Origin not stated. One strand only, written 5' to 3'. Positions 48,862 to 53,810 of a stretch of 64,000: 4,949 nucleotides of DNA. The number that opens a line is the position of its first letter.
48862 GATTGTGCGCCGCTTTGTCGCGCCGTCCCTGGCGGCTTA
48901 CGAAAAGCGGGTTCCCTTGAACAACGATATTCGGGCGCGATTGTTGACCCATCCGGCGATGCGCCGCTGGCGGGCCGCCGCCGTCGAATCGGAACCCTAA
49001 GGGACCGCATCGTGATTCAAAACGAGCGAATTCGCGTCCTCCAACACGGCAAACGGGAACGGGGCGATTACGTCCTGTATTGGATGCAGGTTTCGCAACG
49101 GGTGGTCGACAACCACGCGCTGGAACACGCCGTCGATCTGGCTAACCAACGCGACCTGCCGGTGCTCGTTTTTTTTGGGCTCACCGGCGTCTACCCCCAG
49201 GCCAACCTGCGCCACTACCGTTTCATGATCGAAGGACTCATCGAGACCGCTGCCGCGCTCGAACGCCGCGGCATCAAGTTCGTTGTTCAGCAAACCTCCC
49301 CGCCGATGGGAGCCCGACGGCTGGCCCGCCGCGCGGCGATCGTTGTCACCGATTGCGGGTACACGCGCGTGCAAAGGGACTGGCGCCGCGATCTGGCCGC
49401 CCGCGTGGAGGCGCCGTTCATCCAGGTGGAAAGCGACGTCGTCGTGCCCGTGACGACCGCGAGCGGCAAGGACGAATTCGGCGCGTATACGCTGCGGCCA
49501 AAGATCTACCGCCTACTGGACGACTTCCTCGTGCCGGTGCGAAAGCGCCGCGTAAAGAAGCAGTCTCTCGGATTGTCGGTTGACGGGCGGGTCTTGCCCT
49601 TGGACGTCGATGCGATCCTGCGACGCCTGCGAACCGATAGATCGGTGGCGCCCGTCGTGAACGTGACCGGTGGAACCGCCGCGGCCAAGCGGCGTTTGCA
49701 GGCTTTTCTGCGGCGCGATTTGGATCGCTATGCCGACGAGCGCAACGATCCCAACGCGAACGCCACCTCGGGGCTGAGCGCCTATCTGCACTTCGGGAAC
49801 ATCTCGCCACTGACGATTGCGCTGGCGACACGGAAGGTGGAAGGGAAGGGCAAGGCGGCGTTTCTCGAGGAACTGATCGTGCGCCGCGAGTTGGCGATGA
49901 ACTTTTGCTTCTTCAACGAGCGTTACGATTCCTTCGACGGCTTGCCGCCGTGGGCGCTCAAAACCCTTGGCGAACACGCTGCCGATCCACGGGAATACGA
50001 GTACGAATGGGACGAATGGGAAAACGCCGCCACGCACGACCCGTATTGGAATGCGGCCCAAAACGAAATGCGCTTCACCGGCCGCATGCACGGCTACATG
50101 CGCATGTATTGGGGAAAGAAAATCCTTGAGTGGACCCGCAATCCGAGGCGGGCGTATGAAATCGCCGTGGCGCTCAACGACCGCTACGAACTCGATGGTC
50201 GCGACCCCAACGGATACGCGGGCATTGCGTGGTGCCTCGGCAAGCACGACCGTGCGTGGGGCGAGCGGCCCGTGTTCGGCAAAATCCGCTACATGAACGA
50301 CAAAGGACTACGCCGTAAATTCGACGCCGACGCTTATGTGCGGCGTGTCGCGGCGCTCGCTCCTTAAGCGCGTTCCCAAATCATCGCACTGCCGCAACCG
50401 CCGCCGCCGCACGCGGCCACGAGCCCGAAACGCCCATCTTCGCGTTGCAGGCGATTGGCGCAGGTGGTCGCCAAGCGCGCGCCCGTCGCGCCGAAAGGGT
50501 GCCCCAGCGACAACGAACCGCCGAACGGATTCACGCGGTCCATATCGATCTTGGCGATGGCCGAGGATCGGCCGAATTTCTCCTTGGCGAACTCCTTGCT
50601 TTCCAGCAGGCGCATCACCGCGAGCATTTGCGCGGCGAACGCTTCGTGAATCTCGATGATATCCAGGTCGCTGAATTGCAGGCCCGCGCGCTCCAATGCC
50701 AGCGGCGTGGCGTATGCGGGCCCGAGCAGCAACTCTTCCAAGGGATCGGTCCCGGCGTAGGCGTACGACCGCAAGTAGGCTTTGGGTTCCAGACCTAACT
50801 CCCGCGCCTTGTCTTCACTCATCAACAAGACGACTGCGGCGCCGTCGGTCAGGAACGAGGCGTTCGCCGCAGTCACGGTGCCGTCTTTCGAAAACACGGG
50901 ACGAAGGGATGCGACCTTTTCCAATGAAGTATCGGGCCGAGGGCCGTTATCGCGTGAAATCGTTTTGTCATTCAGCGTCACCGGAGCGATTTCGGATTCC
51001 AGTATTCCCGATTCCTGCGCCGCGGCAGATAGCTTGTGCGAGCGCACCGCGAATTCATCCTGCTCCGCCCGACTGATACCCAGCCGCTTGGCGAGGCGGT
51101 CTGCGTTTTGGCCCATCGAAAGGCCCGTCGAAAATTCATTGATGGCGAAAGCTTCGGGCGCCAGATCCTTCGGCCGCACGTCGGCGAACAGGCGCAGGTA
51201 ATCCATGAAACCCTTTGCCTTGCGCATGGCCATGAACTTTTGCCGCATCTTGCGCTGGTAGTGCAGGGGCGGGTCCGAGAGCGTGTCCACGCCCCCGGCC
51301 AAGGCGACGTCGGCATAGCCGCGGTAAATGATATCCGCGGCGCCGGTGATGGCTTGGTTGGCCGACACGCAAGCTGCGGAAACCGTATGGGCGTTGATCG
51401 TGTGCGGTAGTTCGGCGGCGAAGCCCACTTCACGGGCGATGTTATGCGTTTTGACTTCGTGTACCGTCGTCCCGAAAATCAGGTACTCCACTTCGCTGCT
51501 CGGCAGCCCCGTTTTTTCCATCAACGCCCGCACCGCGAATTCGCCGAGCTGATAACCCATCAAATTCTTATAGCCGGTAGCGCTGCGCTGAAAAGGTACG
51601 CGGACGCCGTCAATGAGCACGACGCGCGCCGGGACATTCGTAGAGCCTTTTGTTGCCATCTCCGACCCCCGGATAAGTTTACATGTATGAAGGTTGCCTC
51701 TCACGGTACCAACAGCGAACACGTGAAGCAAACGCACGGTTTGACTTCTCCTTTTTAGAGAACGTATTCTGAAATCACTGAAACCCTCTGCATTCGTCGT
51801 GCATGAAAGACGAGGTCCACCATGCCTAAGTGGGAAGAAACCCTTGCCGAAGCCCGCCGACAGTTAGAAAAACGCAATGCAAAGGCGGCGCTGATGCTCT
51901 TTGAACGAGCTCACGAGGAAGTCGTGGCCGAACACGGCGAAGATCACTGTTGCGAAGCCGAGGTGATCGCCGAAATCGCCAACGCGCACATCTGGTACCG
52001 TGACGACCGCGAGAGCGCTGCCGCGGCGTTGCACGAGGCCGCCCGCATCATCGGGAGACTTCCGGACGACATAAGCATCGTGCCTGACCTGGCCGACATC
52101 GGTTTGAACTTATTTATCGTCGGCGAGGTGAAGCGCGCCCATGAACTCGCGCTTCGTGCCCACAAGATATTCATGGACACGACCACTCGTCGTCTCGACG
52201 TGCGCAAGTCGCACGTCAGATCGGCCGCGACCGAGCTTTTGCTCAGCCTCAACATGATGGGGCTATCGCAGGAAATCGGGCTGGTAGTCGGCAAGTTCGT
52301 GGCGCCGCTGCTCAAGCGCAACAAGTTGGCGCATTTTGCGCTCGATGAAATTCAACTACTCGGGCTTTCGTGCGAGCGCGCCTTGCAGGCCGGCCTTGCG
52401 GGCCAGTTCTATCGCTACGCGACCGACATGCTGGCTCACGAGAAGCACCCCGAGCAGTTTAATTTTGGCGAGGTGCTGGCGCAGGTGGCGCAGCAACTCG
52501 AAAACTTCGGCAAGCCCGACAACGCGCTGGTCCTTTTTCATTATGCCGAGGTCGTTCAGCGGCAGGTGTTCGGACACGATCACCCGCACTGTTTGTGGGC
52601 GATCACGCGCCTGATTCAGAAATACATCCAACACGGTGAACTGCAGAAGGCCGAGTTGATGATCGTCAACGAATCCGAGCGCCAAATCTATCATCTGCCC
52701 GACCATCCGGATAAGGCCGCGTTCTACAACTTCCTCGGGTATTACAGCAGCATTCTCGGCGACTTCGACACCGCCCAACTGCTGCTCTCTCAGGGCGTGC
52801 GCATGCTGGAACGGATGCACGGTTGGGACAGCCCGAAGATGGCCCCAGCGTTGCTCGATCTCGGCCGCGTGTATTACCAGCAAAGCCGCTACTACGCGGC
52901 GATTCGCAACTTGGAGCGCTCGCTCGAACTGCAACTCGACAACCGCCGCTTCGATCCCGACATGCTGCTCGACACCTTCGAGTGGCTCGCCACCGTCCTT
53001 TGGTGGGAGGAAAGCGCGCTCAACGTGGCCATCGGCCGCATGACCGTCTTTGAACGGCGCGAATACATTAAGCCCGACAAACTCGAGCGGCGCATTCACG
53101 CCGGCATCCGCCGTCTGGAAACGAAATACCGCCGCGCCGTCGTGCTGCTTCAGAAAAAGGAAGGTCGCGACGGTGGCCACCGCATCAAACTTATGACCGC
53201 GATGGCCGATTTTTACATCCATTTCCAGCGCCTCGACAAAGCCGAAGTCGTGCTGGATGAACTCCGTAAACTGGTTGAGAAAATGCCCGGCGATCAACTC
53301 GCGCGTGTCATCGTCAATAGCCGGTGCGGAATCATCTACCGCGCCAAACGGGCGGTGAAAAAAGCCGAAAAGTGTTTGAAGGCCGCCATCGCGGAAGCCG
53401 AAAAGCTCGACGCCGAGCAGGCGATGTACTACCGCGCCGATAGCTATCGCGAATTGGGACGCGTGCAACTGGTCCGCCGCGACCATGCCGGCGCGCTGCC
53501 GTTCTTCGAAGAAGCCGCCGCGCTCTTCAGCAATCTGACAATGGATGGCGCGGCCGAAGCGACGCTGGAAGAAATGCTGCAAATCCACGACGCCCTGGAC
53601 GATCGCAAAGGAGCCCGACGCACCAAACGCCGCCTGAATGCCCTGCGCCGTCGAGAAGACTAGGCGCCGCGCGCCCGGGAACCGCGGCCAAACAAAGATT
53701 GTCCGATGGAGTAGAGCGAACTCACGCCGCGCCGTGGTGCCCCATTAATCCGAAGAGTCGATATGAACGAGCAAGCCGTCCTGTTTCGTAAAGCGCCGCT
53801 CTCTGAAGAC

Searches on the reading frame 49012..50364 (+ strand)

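Call 57: search_protein_families(library=pfam, proteins=[window:49012-50364:+], max_evalue=0.00001)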
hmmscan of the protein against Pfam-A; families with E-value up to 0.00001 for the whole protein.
window:49012-50364:+ (451 aa): 1 family
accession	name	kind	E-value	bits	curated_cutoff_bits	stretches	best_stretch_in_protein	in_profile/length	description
PF00875.24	DNA_photolyase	-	7.6e-20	71.9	26.6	1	21-176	1-160/164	DNA photolyase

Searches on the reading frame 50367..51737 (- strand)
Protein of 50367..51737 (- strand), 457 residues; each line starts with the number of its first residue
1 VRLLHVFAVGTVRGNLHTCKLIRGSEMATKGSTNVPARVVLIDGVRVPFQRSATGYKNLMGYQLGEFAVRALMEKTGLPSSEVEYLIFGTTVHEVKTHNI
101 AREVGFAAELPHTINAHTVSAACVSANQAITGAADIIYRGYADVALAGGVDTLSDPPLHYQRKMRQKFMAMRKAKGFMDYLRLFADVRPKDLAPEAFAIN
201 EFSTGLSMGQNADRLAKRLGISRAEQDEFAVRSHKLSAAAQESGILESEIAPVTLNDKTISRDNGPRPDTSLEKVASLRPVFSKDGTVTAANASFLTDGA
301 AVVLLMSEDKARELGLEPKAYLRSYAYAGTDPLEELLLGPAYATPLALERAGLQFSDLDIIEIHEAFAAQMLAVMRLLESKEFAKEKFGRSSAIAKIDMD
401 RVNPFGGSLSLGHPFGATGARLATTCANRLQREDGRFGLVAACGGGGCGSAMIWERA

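Call 58: search_protein_families(library=pfam, proteins=[window:50367-51737:-], max_evalue=0.00001)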
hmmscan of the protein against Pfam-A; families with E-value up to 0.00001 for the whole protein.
window:50367-51737:- (457 aa): 3 families
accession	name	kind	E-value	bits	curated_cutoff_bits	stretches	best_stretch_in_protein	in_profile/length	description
PF00108.29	Thiolase_N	-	2.1e-67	227.7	26.4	1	39-309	1-260/260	Thiolase, N-terminal domain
PF02803.24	Thiolase_C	-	4.2e-41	139.9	27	1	317-455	2-122/123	Thiolase, C-terminal domain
PF00109.32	ketoacyl-synt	-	2e-07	31.3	20.8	1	116-164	167-215/252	Beta-ketoacyl synthase, N-terminal domain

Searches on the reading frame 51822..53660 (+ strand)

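Call 58: search_protein_families(library=pfam, proteins=[window:51822-53660:+], max_evalue=0.00001)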
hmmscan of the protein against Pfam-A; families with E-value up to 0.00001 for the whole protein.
window:51822-53660:+ (613 aa): 3 families
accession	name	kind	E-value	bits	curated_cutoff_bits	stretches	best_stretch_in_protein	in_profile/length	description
PF13424.12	TPR_12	-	1.7e-19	70.2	30.1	1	302-371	6-75/77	Tetratricopeptide repeat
PF14559.12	TPR_19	-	9.4e-09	35.9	25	0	435-483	6-53/68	Tetratricopeptide repeat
PF24885.1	TPR_NPHP3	-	1.8e-07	31.2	100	0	293-371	135-213/239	Nephrocystin-3 TPR domain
